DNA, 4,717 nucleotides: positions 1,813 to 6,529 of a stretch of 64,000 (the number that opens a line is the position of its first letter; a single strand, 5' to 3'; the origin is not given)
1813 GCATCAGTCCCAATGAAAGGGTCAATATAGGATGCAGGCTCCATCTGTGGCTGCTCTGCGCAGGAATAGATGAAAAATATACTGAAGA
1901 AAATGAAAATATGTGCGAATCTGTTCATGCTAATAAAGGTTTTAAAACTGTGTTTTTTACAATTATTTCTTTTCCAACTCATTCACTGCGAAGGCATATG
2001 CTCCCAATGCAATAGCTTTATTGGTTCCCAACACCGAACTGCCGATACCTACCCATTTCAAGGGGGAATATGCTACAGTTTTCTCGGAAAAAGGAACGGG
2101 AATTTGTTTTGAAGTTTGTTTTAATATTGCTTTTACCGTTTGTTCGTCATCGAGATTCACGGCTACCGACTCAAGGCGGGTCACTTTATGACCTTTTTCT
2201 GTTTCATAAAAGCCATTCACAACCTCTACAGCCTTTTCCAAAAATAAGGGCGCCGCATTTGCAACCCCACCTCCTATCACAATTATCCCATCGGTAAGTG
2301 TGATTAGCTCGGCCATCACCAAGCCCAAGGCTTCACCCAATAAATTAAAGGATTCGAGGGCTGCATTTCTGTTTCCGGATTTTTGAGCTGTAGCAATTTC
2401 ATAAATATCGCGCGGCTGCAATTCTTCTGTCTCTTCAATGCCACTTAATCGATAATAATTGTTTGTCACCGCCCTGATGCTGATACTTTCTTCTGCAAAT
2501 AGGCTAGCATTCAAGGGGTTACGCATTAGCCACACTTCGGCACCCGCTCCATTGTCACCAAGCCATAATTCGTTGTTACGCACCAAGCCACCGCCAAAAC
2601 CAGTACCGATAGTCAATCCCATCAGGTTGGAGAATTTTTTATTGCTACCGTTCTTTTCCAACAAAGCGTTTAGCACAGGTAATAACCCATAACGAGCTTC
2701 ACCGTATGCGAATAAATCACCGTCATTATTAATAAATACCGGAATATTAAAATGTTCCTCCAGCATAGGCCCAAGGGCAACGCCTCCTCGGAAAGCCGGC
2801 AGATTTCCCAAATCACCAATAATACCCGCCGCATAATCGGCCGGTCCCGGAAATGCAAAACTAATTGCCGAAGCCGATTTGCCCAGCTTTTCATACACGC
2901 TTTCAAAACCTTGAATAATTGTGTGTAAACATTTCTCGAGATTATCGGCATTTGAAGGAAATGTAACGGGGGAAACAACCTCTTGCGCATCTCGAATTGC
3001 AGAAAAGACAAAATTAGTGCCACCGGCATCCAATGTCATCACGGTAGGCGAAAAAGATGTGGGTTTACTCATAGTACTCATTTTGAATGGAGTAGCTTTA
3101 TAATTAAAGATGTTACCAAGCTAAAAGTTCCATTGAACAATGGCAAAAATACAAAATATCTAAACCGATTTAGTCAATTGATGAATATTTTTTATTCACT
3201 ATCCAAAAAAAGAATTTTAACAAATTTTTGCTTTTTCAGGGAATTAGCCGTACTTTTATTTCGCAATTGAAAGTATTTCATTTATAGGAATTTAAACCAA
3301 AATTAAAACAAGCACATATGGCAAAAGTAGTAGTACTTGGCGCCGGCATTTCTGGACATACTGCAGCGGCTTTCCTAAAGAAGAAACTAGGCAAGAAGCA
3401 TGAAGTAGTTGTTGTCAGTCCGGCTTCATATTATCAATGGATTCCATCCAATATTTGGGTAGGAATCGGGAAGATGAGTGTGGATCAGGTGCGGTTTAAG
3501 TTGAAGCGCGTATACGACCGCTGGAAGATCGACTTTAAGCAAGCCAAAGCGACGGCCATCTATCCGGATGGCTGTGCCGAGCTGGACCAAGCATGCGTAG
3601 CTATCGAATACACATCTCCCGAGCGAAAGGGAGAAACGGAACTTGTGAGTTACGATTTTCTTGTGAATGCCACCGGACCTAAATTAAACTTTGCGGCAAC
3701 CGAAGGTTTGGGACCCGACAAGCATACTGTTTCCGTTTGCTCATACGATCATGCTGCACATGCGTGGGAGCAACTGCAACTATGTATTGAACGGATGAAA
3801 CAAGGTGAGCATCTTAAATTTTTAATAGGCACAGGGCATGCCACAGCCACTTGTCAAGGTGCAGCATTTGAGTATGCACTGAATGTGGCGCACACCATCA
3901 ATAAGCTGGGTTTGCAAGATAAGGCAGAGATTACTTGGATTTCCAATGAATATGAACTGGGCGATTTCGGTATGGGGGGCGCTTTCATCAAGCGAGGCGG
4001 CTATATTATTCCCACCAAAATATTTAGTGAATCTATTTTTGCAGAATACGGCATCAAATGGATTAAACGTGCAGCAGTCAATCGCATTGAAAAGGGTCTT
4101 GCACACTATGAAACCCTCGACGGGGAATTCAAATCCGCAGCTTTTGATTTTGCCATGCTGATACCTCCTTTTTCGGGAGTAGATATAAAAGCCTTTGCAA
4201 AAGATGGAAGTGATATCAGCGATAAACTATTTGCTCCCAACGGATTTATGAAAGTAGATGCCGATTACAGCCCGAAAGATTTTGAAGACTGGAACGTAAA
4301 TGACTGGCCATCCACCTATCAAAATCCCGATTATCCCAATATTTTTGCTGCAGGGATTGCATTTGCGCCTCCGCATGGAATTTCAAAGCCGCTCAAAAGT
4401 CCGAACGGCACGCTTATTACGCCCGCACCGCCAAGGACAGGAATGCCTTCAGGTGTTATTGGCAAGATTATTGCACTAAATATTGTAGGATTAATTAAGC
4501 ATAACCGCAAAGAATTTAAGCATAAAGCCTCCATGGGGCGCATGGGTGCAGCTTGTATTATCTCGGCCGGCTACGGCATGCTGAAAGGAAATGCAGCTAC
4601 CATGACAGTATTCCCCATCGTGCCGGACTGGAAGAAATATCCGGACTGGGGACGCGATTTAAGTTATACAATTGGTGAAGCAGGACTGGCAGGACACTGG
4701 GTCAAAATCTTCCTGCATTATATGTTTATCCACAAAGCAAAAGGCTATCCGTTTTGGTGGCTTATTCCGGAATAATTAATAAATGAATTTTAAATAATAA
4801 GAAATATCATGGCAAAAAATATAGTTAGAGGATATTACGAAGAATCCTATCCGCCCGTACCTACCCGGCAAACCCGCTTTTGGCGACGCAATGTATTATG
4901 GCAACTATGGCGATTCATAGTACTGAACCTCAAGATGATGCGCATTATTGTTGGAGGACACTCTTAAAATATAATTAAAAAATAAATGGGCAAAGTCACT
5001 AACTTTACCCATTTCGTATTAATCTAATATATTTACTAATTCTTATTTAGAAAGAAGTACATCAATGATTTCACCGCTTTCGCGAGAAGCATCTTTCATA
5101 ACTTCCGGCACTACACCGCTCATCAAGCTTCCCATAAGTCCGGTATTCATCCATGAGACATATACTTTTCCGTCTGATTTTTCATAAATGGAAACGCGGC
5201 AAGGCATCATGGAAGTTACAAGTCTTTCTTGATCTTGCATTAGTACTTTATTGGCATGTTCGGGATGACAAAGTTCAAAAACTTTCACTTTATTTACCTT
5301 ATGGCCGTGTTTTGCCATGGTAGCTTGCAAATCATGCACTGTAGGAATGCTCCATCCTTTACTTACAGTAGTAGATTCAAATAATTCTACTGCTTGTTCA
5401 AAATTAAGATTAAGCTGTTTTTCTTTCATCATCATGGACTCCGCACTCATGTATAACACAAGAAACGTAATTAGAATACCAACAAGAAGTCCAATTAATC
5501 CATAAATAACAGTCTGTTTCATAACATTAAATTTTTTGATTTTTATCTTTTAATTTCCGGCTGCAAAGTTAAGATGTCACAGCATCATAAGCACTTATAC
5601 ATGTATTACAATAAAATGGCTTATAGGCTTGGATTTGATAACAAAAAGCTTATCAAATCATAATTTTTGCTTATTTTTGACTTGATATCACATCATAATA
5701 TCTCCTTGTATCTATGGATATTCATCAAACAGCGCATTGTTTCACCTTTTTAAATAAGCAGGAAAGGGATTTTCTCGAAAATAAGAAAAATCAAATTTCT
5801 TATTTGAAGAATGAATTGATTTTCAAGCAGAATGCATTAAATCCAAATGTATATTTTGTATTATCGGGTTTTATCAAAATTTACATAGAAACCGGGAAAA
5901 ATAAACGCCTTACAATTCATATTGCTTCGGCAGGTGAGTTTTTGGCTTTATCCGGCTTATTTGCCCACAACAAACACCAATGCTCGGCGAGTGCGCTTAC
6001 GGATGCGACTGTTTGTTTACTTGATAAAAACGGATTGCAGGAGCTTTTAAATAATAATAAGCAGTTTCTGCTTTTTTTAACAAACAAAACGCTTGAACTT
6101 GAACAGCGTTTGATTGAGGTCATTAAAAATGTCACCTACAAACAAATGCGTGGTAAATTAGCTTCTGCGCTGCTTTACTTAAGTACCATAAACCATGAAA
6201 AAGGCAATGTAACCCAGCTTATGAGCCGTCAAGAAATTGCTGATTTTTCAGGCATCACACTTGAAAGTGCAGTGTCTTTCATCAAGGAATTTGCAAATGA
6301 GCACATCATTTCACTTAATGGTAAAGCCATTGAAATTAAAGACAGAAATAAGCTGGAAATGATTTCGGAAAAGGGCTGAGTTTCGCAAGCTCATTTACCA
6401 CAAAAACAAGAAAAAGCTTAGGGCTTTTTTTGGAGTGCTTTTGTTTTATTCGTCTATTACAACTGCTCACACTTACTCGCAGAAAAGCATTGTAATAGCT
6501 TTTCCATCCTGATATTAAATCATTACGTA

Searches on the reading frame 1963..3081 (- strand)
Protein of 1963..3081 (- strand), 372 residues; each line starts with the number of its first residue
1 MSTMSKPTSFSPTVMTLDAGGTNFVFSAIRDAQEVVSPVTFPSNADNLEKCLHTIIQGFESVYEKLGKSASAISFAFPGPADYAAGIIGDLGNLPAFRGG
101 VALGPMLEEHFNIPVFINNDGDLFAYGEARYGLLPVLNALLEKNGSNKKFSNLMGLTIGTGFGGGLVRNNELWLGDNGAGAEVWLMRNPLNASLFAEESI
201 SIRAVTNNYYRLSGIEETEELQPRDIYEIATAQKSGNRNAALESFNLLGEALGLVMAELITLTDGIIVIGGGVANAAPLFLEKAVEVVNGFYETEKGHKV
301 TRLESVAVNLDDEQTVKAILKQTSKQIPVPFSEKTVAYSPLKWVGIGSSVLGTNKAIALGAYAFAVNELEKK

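Call 52: search_protein_families(library=pfam, max_evalue=0.00001, proteins=[window:1963-3081:-])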
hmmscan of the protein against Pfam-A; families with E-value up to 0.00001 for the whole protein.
window:1963-3081:- (372 aa): 1 family
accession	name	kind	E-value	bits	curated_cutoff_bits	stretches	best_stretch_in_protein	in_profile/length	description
PF00480.26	ROK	-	4.3e-24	86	22.9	1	15-301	2-271/294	ROK family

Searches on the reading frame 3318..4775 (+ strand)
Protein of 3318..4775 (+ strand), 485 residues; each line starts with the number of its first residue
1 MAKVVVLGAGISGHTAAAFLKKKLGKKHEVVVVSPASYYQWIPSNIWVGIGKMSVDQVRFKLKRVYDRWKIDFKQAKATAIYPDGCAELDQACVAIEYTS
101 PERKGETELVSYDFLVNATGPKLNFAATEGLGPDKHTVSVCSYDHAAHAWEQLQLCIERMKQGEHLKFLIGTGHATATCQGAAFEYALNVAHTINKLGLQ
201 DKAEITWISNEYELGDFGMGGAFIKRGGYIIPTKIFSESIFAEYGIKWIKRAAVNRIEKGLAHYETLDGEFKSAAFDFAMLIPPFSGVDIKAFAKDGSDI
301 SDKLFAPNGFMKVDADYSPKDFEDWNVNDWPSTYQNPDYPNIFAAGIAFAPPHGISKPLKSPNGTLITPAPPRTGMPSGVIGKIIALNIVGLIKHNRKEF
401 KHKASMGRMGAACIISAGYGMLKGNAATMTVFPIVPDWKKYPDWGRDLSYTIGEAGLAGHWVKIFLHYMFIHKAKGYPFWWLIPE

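Call 52: search_protein_families(library=pfam, max_evalue=0.00001, proteins=[window:3318-4775:+])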
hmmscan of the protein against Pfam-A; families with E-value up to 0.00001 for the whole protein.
window:3318-4775:+ (485 aa): 1 family
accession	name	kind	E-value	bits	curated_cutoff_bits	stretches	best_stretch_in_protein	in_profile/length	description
PF07992.20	Pyr_redox_2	-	6.4e-06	26.2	26.1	0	3-141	2-130/291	Pyridine nucleotide-disulphide oxidoreductase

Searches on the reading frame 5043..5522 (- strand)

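Call 52: search_protein_families(library=pfam, max_evalue=0.00001, proteins=[window:5043-5522:-])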
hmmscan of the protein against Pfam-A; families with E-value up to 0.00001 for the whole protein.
window:5043-5522:- (159 aa): 1 family
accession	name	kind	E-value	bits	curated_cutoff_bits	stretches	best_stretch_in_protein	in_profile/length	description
PF03625.19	DUF302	-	1.1e-14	54.5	23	1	63-126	1-62/63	Domain of unknown function DUF302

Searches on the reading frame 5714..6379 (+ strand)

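Call 52: search_protein_families(library=pfam, max_evalue=0.00001, proteins=[window:5714-6379:+])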
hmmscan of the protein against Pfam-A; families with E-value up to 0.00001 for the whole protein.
window:5714-6379:+ (221 aa): 2 families
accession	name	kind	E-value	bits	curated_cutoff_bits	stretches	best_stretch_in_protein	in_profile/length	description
PF00027.35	cNMP_binding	-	2.7e-16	59.8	27.5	1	28-115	2-89/89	Cyclic nucleotide-binding domain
PF13545.12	HTH_Crp_2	-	4.9e-12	46.1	27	1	148-215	2-68/70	Crp-like helix-turn-helix domain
